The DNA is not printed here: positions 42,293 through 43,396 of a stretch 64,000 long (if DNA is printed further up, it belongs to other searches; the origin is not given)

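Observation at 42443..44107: GIY-YIG homing endonuclease inserted exactly after the DPPY motif of a methyltransferase, leaving a 42-aa N-terminal remnant upstream of an intact paralogous MTase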

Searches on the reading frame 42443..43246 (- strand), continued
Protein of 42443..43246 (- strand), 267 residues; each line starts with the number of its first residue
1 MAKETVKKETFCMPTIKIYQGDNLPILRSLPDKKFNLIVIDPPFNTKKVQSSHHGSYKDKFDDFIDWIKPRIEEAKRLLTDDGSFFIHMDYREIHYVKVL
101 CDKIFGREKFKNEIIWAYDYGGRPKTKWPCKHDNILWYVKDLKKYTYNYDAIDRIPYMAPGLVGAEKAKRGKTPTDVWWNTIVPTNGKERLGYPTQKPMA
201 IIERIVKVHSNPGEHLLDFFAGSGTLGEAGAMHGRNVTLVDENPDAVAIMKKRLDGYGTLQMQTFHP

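Call 24: find_encoding_contigs(protein=P0002, flank=6000, max_places=4)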
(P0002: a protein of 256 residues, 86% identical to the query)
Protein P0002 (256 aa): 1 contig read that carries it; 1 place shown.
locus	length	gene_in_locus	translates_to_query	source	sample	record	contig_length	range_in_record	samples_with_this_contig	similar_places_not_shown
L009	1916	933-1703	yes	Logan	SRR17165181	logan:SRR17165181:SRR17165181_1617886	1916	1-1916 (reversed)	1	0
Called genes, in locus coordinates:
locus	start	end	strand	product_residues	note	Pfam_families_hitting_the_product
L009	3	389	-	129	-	?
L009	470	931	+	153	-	PF11750:DUF3307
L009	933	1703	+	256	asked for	PF05175:MTS (faint), PF02086:MethyltransfD12 (faint), PF01555:N6_N4_Mtase, PF03602:Cons_hypoth95 (weak)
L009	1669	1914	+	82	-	?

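Call 25: find_encoding_contigs(protein=P0001, flank=6000, max_places=4)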
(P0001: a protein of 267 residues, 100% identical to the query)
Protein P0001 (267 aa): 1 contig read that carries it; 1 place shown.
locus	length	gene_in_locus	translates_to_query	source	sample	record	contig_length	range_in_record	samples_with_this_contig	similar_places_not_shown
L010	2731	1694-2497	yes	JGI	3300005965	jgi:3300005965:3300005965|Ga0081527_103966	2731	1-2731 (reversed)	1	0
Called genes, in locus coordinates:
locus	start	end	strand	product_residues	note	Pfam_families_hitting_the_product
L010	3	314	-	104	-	?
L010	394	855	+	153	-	PF11750:DUF3307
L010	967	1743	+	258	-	PF01541:GIY-YIG, PF01381:HTH_3 (faint), PF22083:I-HmuI_NUMOD-like (weak)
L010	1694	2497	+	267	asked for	PF03602:Cons_hypoth95 (faint), PF05175:MTS (faint), PF01555:N6_N4_Mtase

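Call 36: get_annotated_region(hit=H22, flank=2500)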
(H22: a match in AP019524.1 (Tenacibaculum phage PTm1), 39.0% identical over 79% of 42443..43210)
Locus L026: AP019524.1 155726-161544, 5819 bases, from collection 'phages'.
description: Tenacibaculum phage PTm1 DNA, complete genome.
organism: Tenacibaculum phage PTm1 (NCBI taxid 2547425)
taxonomy: Viruses; Duplodnaviria; Heunggongvirae; Uroviricota; Caudoviricetes; Shirahamavirus; Shirahamavirus PTm1
host: Tenacibaculum maritimum; source: seawater; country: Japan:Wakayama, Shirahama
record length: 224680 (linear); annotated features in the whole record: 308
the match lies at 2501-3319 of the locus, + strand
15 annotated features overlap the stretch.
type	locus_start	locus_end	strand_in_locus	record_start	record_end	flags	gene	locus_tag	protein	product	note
CDS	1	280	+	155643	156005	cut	-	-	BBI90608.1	hypothetical protein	PTm1_ORF-216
CDS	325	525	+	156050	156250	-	-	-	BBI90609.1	hypothetical protein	PTm1_ORF-217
CDS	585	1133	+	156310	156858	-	-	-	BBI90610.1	hypothetical protein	PTm1_ORF-218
CDS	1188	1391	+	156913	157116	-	-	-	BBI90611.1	hypothetical protein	PTm1_ORF-219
CDS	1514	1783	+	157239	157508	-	-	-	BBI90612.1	hypothetical protein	PTm1_ORF-220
CDS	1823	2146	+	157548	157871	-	-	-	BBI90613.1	hypothetical protein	PTm1_ORF-221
CDS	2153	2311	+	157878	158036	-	-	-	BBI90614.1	hypothetical protein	PTm1_ORF-222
CDS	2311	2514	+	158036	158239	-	-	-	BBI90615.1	type II restriction endonuclease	PTm1_ORF-223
CDS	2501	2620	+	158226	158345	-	-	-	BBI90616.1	DNA methyltransferase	PTm1_ORF-224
CDS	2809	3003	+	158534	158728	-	-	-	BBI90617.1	hypothetical protein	PTm1_ORF-225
CDS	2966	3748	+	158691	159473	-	-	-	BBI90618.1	DNA methyltransferase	PTm1_ORF-226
CDS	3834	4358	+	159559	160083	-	-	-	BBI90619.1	hypothetical protein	PTm1_ORF-227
CDS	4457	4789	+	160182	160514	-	-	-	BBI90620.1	hypothetical protein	PTm1_ORF-228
CDS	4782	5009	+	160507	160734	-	-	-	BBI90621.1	dihydrofolate reductase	PTm1_ORF-229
CDS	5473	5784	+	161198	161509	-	-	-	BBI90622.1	hypothetical protein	PTm1_ORF-230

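Call 43: search_protein_families(library=phrogs, proteins=[window:42443-43210:-], max_evalue=0.001)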
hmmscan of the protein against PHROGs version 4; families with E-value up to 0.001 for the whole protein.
window:42443-43210:- (255 aa): 7 families
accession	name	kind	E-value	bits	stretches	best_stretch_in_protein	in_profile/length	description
phrog_67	-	other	6.4e-59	201.7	1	2-245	122-346/743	DNA methyltransferase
phrog_498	-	other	1.5e-19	71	1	17-242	217-420/633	DNA methyltransferase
phrog_3008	-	other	6.1e-13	49.6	1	176-243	145-212/244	DNA methyltransferase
phrog_6025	-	other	6e-11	43.3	1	4-109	12-113/192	DNA methyltransferase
phrog_18293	-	other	3.8e-10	40.8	1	177-243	42-108/119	methyltransferase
phrog_6952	-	other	2.3e-06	28.6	1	163-231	99-164/181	DNA methyltransferase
phrog_23148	-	unknown function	6.5e-05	24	1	180-242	84-146/165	-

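Call 57: search_solved_structures(query=window:42446-43210:-, max_evalue=0.00001, show_alignments=1)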
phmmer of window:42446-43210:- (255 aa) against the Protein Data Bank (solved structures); distinct sequences matched with E-value up to 0.00001: 13.
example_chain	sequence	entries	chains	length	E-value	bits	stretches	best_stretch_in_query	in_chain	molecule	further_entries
1nw8_A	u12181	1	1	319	1.4e-31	113.1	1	10-235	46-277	MODIFICATION METHYLASE RSRI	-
1eg2_A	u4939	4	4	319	1.9e-31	112.7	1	10-235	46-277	MODIFICATION METHYLASE RSRI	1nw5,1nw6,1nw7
9c3u_A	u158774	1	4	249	5.4e-23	84.9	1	4-242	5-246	Methyltransferase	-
8urk_A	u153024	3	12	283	5.8e-23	84.8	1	4-243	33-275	Methyltransferase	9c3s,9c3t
6pbd_A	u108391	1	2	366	9e-17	64.5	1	6-233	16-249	Modification methylase CcrMI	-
1g60_A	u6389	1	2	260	9.7e-17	64.4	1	5-234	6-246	Adenine-specific Methyltransferase MboIIA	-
7dsu_A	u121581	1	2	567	6.1e-16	61.8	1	12-126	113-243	Mbo45V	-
4zcf_A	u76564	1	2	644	6.9e-15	58.3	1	51-132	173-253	Restriction endonuclease EcoP15I, modification subunit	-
6k0w_B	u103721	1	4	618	4.2e-13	52.5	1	51-134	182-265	Adenine specific DNA methyltransferase (Mod)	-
5hek_A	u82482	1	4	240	1.5e-12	50.7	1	4-243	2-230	Adenine specific DNA methyltransferase (DpnA)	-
5hfj_A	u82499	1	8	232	2.1e-12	50.2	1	4-243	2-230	Adenine specific DNA methyltransferase (DpnA)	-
2zie_A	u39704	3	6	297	7.5e-08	35.3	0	174-241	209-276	Putative modification methylase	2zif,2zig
1boo_A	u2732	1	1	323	2.6e-07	33.5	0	6-76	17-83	PROTEIN (N-4 CYTOSINE-SPECIFIC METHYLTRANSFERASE PVU II)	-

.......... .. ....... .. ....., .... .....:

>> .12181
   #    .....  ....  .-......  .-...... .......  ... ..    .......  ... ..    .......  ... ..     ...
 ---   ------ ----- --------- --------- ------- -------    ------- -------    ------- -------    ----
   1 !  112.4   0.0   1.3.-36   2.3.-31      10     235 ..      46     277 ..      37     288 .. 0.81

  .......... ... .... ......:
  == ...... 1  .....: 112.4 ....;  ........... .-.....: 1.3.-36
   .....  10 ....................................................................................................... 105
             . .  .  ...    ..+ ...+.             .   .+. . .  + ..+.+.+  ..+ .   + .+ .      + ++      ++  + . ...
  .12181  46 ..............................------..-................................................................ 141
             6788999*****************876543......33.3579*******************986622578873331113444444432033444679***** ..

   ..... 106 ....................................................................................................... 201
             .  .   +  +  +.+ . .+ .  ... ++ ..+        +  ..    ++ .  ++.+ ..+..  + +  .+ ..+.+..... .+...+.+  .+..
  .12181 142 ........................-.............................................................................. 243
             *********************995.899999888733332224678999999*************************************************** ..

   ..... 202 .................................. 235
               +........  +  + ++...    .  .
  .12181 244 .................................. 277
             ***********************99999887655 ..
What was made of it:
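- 42443..43210 (-): Complete beta-class (motif IV DPPF … motif I FAGSG) N6_N4 DNA methyltransferase gene, 255 aa. The best solved relative is M.RsrI at 1.4e-31, aligned over residues 10-235 (call 57).
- On Beta-class N6/N4 DNA methyltransferases (Pfam N6_N4_Mtase): The protein aligns with M.RsrI over residues 10-235 (call 57).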

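Call 58: search_protein_families(library=ncbifam, proteins=[window:42446-43210:-], max_evalue=0.001)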
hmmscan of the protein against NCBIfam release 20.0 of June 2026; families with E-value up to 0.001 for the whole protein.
window:42446-43210:- (255 aa): 7 families
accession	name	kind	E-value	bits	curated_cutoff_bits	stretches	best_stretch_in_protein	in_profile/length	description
NF008572.0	PRK11524.1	equivalog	6.9e-37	127.1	292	1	5-245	16-259/294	adenine-specific DNA-methyltransferase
NF050803.1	DnaMtaseCcrMCaul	equivalog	3.6e-19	68.9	830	1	5-249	5-254/350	adenine-specific DNA-methyltransferase CcrM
NF010253.0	PRK13699.1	subfamily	2.3e-08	34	244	0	6-72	4-67/226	DNA methyltransferase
TIGR00095.1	TIGR00095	equivalog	1.8e-06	27.8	117.5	0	201-243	53-96/194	16S rRNA (guanine(966)-N(2))-methyltransferase RsmD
TIGR00536.1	hemK_fam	subfamily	2.2e-05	23.6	115.5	0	193-240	106-156/286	HemK family protein methyltransferase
TIGR03534.1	RF_mod_PrmC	equivalog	0.00024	20.7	199.1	0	4-95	140-236/253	peptide chain release factor N(5)-glutamine methyltransferase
NF043040.1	corrin_prot_MT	hypoth_equivalog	0.00059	19.3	180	0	189-245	30-86/216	corrinoid protein-associated methyltransferase CpaM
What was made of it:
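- On Beta-class N6/N4 DNA methyltransferases (Pfam N6_N4_Mtase): The NCBIfam equivalog scores are below their cutoffs (call 58).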

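Call 63: find_related_loci(query=A1, collection=viral_contigs, flank=3000)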
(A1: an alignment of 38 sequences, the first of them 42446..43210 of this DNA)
Query A1 (255 aa) in viral_contigs; peptide patterns used: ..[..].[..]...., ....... (x = any residue, [..] = any of these).
598 stretches matched a pattern (row limit reached: there are more); 565 encode a relative of the query (tblastn E <= 1e-3); the best 80 are kept; 80 distinct loci.
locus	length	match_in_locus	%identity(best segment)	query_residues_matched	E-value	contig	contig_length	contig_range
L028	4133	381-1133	71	4-252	1e-119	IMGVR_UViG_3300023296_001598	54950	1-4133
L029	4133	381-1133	71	4-252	1e-119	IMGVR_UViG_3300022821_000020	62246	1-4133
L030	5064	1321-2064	65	4-251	4e-111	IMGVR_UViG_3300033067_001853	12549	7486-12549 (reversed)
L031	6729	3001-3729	64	3-245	2e-108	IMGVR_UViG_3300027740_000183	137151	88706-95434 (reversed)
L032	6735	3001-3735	66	3-245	2e-107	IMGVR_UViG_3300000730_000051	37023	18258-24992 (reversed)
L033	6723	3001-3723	64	3-243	6e-107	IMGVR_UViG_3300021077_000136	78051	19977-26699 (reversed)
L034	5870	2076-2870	61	4-242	6e-106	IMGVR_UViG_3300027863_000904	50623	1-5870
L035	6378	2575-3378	57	4-245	7e-105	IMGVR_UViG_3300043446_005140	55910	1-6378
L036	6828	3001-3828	55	4-250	6e-103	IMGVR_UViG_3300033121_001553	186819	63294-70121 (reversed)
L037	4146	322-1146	56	2-254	2e-102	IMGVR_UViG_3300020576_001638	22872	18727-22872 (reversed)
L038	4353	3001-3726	60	1-242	1e-101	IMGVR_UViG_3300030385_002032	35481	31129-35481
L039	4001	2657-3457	57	5-245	1e-101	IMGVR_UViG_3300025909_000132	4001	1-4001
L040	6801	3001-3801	58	5-245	5e-101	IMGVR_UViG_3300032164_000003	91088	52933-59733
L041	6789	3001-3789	57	6-242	1e-100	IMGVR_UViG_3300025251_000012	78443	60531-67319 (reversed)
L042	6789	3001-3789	57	6-242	1e-100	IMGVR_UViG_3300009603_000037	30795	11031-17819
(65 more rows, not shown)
